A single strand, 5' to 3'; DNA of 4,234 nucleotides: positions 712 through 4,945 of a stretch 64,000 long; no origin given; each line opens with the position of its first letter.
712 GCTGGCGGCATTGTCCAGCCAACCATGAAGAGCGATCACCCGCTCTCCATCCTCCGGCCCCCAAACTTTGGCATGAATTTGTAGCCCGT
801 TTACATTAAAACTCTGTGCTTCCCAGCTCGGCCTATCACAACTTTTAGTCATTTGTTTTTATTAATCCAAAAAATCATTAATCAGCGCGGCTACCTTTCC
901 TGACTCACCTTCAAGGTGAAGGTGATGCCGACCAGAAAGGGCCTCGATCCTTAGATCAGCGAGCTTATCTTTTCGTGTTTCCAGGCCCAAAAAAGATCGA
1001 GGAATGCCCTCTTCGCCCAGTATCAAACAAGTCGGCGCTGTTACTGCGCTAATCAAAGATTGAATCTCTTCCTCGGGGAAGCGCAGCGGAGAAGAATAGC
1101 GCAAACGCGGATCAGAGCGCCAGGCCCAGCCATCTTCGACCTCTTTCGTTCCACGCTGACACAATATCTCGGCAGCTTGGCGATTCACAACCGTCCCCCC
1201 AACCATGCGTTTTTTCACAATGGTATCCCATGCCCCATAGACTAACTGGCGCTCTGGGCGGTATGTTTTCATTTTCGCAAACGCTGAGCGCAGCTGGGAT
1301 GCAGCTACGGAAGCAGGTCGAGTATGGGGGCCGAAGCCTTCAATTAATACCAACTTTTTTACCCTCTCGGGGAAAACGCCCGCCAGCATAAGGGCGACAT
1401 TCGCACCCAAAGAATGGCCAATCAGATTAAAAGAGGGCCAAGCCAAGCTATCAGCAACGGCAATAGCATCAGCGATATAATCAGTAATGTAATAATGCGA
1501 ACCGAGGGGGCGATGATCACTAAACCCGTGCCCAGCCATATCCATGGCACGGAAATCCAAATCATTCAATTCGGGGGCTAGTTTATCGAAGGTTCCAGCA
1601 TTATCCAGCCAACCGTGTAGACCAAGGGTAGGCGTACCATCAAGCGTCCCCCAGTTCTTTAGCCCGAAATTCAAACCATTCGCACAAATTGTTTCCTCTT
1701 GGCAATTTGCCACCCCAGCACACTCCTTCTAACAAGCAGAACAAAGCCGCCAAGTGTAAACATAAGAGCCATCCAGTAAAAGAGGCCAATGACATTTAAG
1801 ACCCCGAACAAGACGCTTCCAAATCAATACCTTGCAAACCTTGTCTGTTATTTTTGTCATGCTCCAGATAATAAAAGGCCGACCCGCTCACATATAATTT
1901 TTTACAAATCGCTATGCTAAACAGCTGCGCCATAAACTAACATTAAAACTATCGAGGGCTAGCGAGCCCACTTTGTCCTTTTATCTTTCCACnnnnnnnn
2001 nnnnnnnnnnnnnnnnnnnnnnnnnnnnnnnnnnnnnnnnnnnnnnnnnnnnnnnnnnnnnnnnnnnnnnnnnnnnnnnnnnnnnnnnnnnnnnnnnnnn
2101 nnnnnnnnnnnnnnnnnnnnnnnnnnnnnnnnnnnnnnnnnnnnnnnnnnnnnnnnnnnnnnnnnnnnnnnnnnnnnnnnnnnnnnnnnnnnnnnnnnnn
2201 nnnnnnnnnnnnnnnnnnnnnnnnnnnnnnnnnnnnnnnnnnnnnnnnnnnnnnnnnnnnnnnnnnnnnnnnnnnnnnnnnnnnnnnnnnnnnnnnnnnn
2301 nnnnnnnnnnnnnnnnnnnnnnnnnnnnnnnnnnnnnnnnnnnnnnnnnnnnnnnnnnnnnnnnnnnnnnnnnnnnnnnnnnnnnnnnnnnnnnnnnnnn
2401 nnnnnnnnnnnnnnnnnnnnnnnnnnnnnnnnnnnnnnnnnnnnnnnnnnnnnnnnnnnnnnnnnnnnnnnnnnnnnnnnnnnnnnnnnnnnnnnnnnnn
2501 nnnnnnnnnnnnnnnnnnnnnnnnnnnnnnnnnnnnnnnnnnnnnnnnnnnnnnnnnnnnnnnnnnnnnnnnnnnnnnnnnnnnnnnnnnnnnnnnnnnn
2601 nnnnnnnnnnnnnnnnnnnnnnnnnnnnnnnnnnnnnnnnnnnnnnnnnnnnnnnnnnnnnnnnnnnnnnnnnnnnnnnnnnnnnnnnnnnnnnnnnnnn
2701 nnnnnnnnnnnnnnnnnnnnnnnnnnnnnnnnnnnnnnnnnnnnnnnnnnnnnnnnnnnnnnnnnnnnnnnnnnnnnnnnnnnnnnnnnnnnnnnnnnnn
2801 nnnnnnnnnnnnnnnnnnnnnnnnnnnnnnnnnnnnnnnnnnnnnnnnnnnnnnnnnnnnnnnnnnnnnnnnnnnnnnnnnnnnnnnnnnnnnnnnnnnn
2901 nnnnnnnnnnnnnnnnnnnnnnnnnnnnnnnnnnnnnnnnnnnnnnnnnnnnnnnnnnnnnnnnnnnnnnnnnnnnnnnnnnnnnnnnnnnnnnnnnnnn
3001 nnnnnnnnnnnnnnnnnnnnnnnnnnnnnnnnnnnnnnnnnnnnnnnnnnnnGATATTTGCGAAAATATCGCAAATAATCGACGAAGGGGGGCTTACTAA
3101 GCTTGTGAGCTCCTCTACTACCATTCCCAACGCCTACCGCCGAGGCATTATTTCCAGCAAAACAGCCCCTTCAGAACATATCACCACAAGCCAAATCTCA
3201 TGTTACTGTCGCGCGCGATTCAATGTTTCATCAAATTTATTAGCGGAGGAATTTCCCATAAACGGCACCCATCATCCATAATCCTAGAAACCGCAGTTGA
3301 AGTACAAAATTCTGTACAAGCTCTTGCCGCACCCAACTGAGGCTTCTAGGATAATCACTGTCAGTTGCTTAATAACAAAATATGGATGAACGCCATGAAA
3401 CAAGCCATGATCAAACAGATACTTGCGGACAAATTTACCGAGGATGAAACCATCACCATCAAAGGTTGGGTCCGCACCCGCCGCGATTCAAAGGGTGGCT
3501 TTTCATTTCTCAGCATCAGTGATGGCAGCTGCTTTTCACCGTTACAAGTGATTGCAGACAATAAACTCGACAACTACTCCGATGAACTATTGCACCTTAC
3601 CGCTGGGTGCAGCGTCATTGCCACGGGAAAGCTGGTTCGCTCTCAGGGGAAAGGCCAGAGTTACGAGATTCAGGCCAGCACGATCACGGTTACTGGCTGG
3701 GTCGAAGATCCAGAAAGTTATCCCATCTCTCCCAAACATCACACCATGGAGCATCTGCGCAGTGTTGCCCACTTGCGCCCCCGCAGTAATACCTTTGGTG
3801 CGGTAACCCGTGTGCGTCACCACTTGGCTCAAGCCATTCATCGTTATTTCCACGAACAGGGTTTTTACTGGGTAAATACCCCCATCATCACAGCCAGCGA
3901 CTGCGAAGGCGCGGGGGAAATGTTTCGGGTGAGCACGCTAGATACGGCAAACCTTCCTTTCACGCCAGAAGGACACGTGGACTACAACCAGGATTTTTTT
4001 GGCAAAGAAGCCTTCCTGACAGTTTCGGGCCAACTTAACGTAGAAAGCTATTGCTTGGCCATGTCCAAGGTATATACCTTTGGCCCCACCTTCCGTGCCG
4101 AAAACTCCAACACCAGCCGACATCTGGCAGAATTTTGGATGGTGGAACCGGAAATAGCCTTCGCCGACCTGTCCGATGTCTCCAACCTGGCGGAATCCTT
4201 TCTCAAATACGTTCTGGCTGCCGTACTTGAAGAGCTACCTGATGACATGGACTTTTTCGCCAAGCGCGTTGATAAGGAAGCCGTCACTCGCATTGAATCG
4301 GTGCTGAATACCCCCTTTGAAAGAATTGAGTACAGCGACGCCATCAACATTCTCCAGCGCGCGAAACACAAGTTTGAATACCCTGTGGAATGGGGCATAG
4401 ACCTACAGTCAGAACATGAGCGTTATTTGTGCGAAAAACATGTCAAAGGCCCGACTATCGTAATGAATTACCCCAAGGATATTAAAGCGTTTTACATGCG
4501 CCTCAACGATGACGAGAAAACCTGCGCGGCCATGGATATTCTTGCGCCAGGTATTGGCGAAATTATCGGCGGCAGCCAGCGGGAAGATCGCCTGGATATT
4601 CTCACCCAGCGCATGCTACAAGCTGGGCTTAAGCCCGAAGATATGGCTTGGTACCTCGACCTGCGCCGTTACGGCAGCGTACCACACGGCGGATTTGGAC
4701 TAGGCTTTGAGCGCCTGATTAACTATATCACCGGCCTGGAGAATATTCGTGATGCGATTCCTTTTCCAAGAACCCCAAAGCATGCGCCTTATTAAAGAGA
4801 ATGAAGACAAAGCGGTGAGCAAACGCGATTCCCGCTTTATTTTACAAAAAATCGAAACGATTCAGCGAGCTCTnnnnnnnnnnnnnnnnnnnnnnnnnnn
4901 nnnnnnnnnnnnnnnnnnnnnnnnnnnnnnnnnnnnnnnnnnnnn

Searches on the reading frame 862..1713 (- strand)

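Call 72: search_protein_families(library=pfam, proteins=[window:862-1713:-], max_evalue=0.00001)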
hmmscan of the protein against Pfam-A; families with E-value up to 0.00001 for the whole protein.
window:862-1713:- (283 aa): 4 families
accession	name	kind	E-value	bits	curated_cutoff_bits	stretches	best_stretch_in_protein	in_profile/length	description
PF00561.26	Abhydrolase_1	-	2.6e-18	67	25.8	1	32-132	6-104/245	alpha/beta hydrolase fold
PF12697.13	Abhydrolase_6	-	3.8e-12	47.8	26.3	1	32-267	4-208/217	Alpha/beta hydrolase family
PF12146.15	Hydrolase_4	-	1.4e-10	41.3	27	1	32-157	10-139/239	Serine aminopeptidase, S33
PF00975.26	Thioesterase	-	2.9e-07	31.4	26.4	1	41-112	15-85/226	Thioesterase domain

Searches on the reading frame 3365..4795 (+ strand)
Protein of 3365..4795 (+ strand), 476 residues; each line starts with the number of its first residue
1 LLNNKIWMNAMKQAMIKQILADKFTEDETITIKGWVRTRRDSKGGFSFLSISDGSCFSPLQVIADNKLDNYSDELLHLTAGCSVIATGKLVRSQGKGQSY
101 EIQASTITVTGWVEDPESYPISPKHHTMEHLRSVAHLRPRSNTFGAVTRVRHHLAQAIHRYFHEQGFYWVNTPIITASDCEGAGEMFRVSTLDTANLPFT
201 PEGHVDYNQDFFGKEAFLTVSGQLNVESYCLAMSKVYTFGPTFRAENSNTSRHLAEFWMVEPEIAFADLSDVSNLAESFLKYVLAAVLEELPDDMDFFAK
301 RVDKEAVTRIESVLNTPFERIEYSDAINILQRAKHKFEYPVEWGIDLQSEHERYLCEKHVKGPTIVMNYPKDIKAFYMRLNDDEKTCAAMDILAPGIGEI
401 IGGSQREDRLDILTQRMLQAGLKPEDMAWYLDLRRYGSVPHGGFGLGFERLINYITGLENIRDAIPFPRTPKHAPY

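Call 72: search_protein_families(library=pfam, proteins=[window:3365-4795:+], max_evalue=0.00001)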
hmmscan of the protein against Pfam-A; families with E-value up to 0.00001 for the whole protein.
window:3365-4795:+ (476 aa): 2 families
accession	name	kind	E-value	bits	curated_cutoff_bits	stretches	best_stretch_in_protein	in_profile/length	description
PF00152.25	tRNA-synt_2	-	3.3e-67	227.2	25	1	135-470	9-307/308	tRNA synthetases class II (D, K and N)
PF01336.31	tRNA_anti-codon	-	1.8e-14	53.9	27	1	30-109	1-74/75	OB-fold nucleic acid binding domain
